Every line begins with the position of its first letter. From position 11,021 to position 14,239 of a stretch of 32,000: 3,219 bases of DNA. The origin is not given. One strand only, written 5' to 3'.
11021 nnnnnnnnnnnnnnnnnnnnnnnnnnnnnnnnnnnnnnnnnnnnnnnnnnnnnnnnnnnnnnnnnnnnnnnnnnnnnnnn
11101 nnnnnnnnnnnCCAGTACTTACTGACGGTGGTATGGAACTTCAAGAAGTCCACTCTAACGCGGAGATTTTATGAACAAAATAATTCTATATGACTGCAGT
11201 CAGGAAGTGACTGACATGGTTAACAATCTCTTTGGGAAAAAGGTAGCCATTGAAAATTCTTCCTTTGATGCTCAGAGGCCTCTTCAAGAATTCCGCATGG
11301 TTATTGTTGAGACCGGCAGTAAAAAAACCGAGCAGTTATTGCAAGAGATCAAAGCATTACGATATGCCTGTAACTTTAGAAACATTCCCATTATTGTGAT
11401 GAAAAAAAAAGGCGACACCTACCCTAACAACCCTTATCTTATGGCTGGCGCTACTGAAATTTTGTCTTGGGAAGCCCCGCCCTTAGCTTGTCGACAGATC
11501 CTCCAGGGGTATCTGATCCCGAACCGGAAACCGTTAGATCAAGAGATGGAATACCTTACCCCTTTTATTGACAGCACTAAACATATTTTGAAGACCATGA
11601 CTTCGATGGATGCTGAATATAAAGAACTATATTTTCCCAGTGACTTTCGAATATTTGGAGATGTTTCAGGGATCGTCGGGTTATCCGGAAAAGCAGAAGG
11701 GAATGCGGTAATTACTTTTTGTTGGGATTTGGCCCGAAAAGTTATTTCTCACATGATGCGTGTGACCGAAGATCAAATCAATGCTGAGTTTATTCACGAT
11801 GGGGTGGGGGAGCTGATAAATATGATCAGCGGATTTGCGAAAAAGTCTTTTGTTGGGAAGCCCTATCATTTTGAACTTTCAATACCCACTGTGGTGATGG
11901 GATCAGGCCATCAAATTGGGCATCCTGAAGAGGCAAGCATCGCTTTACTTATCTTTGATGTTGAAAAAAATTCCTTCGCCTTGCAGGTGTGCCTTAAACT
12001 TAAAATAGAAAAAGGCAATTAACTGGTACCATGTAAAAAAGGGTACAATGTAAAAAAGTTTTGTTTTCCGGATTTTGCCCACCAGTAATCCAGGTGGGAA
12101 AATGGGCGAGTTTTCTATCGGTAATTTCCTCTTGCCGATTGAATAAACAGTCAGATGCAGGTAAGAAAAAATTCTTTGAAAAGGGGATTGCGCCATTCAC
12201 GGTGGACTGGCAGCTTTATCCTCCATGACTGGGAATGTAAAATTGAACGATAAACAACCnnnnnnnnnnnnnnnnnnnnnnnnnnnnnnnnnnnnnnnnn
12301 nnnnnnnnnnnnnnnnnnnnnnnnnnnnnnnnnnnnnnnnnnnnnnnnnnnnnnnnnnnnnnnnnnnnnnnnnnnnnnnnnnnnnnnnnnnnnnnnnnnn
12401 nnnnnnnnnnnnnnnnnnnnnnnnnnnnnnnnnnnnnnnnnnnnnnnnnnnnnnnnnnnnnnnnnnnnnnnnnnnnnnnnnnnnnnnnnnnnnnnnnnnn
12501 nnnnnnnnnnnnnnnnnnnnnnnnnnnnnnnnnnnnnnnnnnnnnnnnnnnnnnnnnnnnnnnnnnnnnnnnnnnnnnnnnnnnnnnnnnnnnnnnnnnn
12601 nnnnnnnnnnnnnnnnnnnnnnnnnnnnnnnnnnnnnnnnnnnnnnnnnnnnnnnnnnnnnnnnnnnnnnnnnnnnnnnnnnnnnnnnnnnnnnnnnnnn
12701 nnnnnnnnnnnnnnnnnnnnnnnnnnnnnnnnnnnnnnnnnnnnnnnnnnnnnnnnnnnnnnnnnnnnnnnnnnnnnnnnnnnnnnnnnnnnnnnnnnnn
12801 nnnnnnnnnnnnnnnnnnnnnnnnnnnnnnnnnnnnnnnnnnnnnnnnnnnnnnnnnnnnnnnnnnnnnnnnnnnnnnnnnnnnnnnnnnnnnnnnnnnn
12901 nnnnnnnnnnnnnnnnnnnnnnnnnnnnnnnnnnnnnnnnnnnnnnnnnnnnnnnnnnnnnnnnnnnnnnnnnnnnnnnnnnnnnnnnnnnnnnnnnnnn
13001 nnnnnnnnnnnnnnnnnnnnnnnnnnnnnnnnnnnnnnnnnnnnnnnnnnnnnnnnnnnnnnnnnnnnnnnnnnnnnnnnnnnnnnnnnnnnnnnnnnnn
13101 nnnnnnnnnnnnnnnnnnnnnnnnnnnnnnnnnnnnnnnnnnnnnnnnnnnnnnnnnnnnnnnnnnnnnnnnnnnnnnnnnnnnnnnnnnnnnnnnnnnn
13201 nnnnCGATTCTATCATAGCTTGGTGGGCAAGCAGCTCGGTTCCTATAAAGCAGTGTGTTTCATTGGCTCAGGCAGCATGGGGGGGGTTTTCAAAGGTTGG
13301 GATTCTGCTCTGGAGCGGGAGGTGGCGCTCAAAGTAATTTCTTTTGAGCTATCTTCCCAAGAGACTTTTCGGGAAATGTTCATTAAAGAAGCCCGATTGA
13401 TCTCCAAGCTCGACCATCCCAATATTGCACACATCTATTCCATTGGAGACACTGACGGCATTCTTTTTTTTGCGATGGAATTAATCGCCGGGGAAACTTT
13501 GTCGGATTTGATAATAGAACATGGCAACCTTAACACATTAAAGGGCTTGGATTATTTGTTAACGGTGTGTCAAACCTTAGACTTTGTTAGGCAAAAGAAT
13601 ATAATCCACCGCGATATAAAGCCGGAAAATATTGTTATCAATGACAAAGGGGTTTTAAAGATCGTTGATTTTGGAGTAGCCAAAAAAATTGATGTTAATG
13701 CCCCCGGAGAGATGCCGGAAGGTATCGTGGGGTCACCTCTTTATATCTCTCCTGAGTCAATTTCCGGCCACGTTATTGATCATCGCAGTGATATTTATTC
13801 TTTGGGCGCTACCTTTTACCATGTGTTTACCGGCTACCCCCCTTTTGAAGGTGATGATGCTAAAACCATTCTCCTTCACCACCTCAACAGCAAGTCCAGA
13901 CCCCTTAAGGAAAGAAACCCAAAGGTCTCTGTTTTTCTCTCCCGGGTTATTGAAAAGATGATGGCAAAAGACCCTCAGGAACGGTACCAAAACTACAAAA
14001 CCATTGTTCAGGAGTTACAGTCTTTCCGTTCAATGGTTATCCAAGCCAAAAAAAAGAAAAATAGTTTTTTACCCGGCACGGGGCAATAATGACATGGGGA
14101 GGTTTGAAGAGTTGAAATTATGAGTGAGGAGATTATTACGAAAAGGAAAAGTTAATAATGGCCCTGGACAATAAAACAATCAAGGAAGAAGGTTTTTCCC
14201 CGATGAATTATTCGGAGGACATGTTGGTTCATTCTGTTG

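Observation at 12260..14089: REC-PilZ-Ser/Thr kinase fusion encoded inside the che operon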

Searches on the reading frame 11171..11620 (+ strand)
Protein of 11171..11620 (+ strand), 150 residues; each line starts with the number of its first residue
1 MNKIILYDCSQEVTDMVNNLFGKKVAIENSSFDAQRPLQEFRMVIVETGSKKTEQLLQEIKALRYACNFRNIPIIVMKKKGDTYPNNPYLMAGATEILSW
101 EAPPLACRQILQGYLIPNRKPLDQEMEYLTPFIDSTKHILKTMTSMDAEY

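Call 37: search_protein_families(library=pfam, proteins=[window:11171-11620:+], max_evalue=10)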
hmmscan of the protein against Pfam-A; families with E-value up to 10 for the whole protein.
window:11171-11620:+ (150 aa): 0 families

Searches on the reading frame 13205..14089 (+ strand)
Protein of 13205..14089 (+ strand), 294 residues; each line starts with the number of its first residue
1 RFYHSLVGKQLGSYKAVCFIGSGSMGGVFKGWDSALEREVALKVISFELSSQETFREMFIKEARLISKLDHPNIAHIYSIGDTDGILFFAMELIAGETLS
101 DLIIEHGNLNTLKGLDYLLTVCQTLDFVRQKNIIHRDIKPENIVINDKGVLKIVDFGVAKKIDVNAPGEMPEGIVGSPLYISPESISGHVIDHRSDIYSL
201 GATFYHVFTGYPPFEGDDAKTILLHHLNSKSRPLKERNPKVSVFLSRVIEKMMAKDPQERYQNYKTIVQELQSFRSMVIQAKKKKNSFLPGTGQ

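Call 55: search_solved_structures(query=window:13205-14089:+, max_evalue=1e-20)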
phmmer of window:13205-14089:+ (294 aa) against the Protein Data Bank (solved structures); distinct sequences matched with E-value up to 1e-20: 415 (the best 60 are shown).
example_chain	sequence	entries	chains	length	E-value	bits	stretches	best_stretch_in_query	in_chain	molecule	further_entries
3orm_A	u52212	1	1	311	2.4e-47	165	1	16-265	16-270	Serine/threonine protein kinase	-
6b2p_A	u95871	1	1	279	2.7e-47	164.8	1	17-264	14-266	Serine/threonine-protein kinase PknB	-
5u94_A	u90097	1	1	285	2.8e-47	164.8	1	17-264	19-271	Serine/threonine-protein kinase PknB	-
1o6y_A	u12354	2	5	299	3e-47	164.7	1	14-264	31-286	SERINE/THREONINE-PROTEIN KINASE PKNB | Probable serine/threonine-protein kinase pknB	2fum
1mru_A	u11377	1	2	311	3.4e-47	164.5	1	16-265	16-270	Probable serine/threonine-protein kinase pknB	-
3f69_A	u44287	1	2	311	1.6e-46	162.3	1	16-265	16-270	Serine/threonine-protein kinase pknB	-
6i2p_A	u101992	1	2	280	2.5e-46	161.6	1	18-264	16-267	Serine/threonine-protein kinase PknB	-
3f61_A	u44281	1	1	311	3.1e-46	161.3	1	16-265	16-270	Serine/threonine-protein kinase pknB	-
3ori_A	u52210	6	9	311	4.3e-46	160.9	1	16-265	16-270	Serine/threonine protein kinase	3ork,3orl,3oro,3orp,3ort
9tmq_A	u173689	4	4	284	2.4e-43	151.9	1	12-263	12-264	Serine/threonine-protein kinase PknA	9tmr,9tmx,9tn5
4ow8_A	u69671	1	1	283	2.4e-43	151.9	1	12-263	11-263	Serine/threonine-protein kinase PknA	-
6b2q_A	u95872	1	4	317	3.1e-43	151.5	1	12-264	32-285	Serine/threonine-protein kinase PknA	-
4x3f_A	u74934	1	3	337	4.1e-43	151.1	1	12-264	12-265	Serine/threonine-protein kinase PknA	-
9ruj_A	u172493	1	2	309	7.1e-42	147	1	11-274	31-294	Serine/threonine-protein kinase StkP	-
9ruk_A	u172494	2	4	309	2.1e-41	145.5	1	11-274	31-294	Serine/threonine-protein kinase StkP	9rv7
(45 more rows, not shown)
